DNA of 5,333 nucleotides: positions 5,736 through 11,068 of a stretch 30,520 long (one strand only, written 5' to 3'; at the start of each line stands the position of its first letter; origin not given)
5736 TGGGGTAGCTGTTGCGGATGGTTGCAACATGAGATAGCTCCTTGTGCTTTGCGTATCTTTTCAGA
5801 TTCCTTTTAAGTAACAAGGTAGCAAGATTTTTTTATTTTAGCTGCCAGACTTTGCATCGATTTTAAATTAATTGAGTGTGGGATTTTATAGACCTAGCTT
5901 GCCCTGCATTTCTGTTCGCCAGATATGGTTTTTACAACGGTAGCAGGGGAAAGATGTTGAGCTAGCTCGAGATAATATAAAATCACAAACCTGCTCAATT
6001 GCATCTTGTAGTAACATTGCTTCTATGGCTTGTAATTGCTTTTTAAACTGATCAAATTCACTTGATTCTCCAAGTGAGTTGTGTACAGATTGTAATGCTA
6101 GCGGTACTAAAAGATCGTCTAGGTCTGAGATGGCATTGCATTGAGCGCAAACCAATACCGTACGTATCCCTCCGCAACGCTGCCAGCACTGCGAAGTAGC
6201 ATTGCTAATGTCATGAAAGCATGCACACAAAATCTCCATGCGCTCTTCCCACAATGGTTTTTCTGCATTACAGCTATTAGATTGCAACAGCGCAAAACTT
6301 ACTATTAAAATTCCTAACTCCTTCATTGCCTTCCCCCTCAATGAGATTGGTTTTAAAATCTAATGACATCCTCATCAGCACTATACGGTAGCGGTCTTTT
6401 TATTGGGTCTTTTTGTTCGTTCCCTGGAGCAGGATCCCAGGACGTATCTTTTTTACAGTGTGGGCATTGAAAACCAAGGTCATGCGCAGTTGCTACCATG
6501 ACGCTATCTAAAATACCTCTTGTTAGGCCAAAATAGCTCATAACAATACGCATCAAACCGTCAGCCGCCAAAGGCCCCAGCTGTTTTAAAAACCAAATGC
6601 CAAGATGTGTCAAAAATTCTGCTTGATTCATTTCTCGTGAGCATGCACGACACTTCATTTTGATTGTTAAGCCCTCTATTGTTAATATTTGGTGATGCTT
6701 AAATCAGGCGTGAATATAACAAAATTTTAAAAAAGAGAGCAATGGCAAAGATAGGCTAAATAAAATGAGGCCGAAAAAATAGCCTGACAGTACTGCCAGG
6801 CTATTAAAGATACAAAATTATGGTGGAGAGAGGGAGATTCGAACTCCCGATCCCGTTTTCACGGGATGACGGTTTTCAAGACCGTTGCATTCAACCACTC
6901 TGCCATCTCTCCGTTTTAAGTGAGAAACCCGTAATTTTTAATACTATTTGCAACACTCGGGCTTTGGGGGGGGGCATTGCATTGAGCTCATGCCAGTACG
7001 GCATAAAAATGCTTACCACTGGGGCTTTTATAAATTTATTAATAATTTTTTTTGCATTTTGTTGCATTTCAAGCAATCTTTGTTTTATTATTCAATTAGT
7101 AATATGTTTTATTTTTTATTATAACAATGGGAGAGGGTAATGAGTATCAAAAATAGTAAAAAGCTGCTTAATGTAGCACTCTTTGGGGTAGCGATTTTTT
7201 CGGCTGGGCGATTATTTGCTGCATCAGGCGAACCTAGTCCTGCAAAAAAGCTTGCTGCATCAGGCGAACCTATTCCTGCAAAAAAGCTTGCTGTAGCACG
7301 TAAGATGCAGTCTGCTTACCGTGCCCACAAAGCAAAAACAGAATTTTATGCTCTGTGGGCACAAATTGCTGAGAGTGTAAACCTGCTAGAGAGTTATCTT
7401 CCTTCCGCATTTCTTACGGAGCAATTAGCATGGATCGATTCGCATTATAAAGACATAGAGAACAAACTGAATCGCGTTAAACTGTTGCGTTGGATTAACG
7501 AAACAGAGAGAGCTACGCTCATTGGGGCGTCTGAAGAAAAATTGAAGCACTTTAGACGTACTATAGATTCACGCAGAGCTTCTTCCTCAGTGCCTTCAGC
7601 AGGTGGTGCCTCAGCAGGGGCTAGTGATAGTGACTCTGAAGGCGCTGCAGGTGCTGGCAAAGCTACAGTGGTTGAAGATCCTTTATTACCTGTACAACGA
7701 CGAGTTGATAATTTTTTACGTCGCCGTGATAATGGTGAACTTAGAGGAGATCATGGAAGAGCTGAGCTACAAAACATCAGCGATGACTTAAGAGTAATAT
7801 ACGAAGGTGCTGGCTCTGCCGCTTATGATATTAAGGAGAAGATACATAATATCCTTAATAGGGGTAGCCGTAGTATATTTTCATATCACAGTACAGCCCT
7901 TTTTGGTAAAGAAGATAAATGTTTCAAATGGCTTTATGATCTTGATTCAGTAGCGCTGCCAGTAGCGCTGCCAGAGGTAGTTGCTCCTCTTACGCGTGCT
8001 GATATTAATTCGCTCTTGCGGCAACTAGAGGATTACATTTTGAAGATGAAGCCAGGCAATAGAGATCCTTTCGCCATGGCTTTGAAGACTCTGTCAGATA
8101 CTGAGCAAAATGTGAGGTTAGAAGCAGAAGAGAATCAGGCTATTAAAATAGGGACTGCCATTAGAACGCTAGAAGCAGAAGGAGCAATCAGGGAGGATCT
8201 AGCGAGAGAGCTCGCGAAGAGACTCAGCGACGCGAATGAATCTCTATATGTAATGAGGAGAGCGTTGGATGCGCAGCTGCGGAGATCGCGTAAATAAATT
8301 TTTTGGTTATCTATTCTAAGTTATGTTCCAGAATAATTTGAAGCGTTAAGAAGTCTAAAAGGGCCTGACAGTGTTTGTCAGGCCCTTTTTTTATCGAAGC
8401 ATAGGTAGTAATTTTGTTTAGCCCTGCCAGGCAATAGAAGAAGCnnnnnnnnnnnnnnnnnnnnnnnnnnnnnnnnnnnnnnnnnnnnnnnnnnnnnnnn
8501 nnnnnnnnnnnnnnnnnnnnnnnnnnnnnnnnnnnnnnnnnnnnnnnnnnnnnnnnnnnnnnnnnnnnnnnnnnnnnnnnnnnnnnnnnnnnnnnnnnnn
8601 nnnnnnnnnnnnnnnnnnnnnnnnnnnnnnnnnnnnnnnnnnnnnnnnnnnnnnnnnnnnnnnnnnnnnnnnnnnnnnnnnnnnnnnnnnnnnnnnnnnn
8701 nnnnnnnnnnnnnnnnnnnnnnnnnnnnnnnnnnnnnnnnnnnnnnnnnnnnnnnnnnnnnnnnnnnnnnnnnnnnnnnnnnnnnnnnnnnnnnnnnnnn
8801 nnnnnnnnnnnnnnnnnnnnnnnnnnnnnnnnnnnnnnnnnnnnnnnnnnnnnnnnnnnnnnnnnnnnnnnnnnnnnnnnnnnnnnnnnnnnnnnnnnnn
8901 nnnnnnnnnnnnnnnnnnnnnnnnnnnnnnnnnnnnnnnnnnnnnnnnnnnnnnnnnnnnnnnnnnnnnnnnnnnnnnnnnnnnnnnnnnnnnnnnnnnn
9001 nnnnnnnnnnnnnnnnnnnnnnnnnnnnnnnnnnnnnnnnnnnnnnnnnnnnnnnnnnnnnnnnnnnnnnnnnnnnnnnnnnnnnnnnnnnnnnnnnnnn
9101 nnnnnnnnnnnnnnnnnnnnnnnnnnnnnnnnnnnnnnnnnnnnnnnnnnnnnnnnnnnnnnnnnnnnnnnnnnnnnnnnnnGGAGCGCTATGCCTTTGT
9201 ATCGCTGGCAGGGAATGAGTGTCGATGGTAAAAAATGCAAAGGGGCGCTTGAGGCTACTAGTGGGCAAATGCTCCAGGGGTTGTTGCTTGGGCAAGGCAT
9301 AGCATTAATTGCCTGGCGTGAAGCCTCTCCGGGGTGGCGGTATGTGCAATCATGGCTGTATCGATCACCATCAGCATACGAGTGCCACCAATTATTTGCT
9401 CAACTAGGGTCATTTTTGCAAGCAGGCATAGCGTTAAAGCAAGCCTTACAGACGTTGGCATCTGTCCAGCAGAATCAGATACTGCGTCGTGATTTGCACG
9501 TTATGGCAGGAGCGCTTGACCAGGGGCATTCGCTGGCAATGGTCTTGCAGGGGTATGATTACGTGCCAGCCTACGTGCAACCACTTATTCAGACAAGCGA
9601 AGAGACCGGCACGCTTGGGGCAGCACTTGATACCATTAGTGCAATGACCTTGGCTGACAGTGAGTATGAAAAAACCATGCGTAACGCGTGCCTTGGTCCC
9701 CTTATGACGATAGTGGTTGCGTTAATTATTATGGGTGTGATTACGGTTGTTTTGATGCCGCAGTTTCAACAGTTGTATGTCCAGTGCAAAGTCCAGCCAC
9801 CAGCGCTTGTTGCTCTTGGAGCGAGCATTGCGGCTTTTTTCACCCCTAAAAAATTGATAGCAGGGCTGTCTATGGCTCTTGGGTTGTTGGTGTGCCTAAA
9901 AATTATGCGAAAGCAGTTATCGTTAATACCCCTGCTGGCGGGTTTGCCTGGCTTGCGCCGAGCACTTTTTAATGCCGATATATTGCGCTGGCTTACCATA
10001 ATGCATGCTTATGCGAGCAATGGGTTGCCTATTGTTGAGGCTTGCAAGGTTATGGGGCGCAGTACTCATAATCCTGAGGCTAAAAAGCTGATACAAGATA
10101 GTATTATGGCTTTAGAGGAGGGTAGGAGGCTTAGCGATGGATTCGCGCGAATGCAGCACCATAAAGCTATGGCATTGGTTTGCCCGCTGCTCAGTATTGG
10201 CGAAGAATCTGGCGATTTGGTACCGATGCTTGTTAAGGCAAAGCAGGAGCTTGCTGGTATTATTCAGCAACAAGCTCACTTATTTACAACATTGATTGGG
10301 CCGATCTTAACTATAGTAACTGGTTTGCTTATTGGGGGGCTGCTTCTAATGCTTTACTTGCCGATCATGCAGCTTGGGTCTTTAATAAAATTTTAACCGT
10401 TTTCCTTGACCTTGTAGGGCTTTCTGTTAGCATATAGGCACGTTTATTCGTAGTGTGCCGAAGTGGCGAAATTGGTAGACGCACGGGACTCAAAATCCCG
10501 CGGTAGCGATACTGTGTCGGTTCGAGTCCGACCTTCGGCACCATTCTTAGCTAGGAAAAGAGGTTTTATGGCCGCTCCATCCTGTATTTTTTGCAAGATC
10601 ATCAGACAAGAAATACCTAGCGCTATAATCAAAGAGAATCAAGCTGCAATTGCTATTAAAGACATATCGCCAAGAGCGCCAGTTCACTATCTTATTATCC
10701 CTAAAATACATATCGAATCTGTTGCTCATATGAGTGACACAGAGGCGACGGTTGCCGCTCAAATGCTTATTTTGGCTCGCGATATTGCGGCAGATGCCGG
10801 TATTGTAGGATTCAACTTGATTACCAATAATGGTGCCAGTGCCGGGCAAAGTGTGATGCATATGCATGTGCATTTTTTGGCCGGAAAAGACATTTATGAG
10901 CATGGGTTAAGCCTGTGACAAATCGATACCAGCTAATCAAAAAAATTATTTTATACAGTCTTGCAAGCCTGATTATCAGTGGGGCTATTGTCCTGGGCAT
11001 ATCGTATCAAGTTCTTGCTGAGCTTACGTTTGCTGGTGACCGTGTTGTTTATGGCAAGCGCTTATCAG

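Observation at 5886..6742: Duplicated stand-alone two-gene cassette of unknown cysteine-motif proteins (copy 1; copy 2 at 21437-22248)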

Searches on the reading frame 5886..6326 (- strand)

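Call 7: search_protein_families(library=pfam, proteins=[window:5886-6326:-], max_evalue=1)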
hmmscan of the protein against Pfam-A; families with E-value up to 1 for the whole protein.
window:5886-6326:- (146 aa): 2 families
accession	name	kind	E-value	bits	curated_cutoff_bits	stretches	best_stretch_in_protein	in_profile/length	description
PF18439.7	zf_UBZ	-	0.2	11.8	25.6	1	125-141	2-18/32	Ubiquitin-Binding Zinc Finger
PF07282.18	Cas12f1-like_TNB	-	0.28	11.8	26.3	0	42-70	26-53/60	Cas12f1-like, TNB domain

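Call 8: search_protein_families(library=ncbifam, proteins=[window:5886-6326:-], max_evalue=1)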
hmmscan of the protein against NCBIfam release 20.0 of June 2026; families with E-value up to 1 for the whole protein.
window:5886-6326:- (146 aa): 1 family
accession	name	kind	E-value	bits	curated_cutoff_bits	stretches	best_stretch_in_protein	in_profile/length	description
NF007336.0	PRK09825.1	equivalog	0.035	13.7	304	1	10-61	125-176/176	gluconokinase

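Call 62: search_protein_families(library=padloc, proteins=[window:5886-6326:-], max_evalue=1)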
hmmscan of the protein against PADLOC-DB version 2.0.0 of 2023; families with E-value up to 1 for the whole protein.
window:5886-6326:- (146 aa): 0 families

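Call 63: search_protein_families(library=phrogs, proteins=[window:5886-6326:-], max_evalue=1)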
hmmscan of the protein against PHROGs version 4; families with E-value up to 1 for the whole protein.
window:5886-6326:- (146 aa): 1 family
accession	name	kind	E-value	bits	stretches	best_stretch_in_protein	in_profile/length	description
phrog_16186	-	unknown function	0.03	15.3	1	123-144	4-25/50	-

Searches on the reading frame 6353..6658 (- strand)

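Call 7: search_protein_families(library=pfam, proteins=[window:6353-6658:-], max_evalue=1)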
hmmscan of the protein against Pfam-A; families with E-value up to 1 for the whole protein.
window:6353-6658:- (101 aa): 9 families
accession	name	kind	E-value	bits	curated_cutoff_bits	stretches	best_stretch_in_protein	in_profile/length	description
PF08209.17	Sgf11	-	0.011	15.7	26.4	1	2-19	6-23/33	Sgf11 (transcriptional regulation protein)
PF25206.1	DUF7836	-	0.025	14.9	26.7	0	62-71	30-39/59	Domain of unknown function (DUF7836)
PF23783.1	Zn_ribbon_TiaS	-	0.038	14.2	27.3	0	62-71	19-28/41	TiaS C-terminal zinc ribbon domain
PF12760.12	Zn_ribbon_IS1595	-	0.061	13.7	25.4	1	62-74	18-30/46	Transposase zinc-ribbon domain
PF21936.2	Pcf11_C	-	0.067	13.6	26.7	0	57-72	8-23/54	Pcf11, C-terminal domain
PF05605.18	zf-Di19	-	0.094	13.4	27.5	0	63-72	3-12/54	Drought induced 19 protein (Di19), zinc-binding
PF18082.7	NAT_N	-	0.15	13.4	27.8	1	47-71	87-111/129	N-acyltransferase N-terminal domain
PF13894.12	zf-C2H2_4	-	0.17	13.1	27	0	63-70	1-8/24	C2H2-type zinc finger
PF03884.20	YacG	-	0.36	11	25.5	1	64-76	2-14/52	DNA gyrase inhibitor YacG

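Call 8: search_protein_families(library=ncbifam, proteins=[window:6353-6658:-], max_evalue=1)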
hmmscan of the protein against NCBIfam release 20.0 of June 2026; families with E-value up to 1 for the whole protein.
window:6353-6658:- (101 aa): 4 families
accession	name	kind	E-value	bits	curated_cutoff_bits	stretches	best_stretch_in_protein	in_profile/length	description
NF041197.2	CxxC_Se_CxxC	equivalog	0.0068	16.5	40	1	1-25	19-43/53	dual CXXC motif small (seleno)protein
NF047912.1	ECs_2282_CxxC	subfamily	0.047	13.6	37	0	1-16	28-43/60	ECs_2282 family putative zinc-binding protein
NF033196.2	c_type_nonphoto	exception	0.13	12.4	70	1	46-72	11-37/98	c-type cytochrome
NF058604.1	RtpA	equivalog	0.26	11.4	65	1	54-69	1-16/50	anti-TRAP protein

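Call 62: search_protein_families(library=padloc, proteins=[window:6353-6658:-], max_evalue=1)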
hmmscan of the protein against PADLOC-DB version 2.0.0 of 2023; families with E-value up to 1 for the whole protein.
window:6353-6658:- (101 aa): 0 families

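Call 63: search_protein_families(library=phrogs, proteins=[window:6353-6658:-], max_evalue=1)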
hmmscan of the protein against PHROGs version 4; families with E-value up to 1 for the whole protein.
window:6353-6658:- (101 aa): 2 families
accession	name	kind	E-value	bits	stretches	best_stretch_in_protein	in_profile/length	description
phrog_5602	-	unknown function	0.25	12.1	0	63-70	19-26/60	-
phrog_21581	-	unknown function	0.28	12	1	56-73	15-32/152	-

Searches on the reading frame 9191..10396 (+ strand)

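Call 20: search_protein_families(library=pfam, proteins=[window:9191-10396:+], max_evalue=0.001)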
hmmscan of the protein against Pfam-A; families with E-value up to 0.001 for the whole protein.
window:9191-10396:+ (401 aa): 1 family
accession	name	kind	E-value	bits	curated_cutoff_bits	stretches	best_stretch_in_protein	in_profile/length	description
PF00482.28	T2SSF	-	3.6e-38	130.8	25.2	2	268-391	2-125/125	Type II secretion system (T2SS), protein F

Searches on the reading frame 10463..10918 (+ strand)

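Call 20: search_protein_families(library=pfam, proteins=[window:10463-10918:+], max_evalue=0.001)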
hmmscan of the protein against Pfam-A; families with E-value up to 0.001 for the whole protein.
window:10463-10918:+ (151 aa): 2 families
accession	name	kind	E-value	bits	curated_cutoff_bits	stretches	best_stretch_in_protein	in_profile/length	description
PF01230.28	HIT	-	6.8e-21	75.2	21.5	1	48-142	1-96/98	HIT domain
PF11969.13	DcpS_C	-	8e-21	75.1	24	1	40-140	1-101/114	Scavenger mRNA decapping enzyme C-term binding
